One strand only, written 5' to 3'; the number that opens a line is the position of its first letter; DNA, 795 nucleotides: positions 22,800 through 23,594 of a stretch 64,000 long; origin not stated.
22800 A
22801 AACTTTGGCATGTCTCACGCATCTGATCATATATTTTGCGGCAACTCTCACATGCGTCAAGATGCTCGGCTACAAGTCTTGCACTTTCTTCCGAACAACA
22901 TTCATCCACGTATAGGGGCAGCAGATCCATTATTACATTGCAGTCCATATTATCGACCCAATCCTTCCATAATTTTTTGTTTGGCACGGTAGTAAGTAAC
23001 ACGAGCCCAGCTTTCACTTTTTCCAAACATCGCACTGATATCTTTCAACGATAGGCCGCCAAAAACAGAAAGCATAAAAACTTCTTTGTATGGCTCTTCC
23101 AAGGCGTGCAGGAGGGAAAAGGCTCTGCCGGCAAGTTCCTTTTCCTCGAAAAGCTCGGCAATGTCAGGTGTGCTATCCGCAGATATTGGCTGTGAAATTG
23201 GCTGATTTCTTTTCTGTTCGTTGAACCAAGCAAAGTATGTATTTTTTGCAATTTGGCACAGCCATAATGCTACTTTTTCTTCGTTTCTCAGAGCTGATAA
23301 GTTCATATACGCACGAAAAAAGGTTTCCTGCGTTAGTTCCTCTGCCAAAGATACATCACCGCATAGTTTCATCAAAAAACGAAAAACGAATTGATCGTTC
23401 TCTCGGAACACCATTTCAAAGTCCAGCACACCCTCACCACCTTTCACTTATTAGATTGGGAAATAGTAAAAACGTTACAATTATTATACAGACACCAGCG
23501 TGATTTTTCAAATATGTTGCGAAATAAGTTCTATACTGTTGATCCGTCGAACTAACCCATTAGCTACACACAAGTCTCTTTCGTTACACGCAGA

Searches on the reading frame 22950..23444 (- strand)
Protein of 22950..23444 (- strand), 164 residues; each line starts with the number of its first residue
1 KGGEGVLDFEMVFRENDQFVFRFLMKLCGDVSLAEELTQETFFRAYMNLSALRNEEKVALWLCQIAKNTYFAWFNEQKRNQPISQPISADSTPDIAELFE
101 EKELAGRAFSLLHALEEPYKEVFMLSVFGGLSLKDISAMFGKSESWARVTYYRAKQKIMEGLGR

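Call 70: search_protein_families(library=pfam, proteins=[window:22950-23444:-], max_evalue=0.001)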
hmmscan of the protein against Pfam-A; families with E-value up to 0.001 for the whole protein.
window:22950-23444:- (164 aa): 2 families
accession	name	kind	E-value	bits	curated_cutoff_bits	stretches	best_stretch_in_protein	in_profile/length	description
PF08281.18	Sigma70_r4_2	-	2.3e-10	40.4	25.7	1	111-158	7-54/54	Sigma-70, region 4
PF04542.20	Sigma70_r2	-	5.1e-10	39.4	24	1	13-78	2-69/71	Sigma-70 region 2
